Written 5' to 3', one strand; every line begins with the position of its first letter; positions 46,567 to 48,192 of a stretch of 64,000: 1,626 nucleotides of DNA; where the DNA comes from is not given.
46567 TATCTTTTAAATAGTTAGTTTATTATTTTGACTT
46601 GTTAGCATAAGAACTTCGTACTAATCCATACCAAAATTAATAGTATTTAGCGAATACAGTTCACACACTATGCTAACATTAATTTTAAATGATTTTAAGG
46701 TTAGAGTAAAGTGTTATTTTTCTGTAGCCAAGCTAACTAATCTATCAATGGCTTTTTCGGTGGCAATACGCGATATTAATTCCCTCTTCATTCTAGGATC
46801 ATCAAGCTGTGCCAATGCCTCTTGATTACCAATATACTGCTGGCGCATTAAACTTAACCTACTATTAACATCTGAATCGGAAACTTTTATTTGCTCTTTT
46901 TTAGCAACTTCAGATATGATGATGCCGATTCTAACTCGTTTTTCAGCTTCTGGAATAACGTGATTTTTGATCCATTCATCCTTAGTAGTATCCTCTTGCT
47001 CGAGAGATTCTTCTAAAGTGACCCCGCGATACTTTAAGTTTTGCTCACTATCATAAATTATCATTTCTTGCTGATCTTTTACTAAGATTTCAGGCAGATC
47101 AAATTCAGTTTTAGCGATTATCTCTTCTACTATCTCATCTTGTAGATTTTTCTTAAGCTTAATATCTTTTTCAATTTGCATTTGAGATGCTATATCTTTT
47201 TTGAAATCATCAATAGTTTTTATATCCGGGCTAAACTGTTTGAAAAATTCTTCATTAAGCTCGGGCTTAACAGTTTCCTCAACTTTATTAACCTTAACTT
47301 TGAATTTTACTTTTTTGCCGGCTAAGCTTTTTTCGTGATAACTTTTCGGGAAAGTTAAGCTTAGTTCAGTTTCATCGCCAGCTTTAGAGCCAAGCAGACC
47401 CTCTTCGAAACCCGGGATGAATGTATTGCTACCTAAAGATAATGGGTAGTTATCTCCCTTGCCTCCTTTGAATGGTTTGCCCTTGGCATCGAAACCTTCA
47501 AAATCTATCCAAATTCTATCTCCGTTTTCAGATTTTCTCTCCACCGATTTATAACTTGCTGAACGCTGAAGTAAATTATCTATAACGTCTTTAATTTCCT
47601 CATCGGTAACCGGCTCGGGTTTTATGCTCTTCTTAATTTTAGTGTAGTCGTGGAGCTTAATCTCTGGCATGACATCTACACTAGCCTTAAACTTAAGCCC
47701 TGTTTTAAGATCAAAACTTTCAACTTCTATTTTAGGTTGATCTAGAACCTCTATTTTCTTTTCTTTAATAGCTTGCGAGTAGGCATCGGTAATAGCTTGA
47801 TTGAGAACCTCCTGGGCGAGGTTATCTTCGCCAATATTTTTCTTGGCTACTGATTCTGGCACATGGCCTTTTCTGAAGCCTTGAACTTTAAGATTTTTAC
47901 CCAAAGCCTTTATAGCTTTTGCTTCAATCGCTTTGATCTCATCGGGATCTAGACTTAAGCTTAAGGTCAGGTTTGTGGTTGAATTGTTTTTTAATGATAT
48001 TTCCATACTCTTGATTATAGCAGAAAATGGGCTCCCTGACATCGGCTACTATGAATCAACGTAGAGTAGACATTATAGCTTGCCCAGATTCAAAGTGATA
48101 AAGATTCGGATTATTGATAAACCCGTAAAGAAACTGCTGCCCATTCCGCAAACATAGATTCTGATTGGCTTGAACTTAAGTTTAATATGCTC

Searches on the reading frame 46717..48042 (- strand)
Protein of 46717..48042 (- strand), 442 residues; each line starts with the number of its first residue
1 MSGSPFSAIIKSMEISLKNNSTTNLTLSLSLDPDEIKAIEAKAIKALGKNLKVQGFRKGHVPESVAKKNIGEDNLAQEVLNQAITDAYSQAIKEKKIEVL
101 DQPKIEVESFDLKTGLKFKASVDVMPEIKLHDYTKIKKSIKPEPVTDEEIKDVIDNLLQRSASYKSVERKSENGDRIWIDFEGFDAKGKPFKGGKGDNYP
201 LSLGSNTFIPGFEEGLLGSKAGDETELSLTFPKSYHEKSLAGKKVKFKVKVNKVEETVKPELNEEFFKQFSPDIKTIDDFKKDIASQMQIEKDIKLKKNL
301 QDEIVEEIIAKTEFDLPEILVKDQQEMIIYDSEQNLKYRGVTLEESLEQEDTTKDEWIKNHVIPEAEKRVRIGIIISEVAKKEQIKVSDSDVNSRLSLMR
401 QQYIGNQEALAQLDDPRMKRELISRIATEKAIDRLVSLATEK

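Call 19: find_encoding_contigs(protein=window:46717-48042:-, flank=10000, max_places=8)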
Protein window:46717-48042:- (442 aa): 6 contigs read that carry it; 6 places shown.
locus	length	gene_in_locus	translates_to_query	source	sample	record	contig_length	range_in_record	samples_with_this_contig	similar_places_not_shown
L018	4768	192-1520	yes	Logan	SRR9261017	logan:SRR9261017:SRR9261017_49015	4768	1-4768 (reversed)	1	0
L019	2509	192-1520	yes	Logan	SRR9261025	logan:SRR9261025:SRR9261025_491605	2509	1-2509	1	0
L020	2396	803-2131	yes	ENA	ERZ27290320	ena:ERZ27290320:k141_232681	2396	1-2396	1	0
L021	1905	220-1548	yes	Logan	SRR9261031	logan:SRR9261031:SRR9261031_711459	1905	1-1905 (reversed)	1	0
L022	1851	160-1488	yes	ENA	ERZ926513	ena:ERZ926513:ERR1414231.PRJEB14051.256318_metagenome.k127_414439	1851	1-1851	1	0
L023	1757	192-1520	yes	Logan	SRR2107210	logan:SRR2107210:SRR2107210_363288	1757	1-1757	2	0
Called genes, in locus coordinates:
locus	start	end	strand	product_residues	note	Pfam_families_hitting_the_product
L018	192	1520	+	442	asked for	PF05697:Trigger_N, PF00254:FKBP_C, PF05698:Trigger_C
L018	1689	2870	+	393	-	PF00009:GTP_EFTU, PF03144:GTP_EFTU_D2, PF03143:GTP_EFTU_D3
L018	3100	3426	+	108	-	PF00338:Ribosomal_S10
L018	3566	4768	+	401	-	?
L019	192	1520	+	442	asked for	PF05697:Trigger_N, PF00254:FKBP_C, PF05698:Trigger_C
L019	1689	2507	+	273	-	?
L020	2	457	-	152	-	?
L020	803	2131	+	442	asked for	PF05697:Trigger_N, PF00254:FKBP_C, PF05698:Trigger_C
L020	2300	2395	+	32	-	?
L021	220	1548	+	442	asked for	PF05697:Trigger_N, PF00254:FKBP_C, PF05698:Trigger_C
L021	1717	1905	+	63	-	?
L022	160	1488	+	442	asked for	PF05697:Trigger_N, PF00254:FKBP_C, PF05698:Trigger_C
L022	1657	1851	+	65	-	?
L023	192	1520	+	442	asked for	PF05697:Trigger_N, PF00254:FKBP_C, PF05698:Trigger_C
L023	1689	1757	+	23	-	?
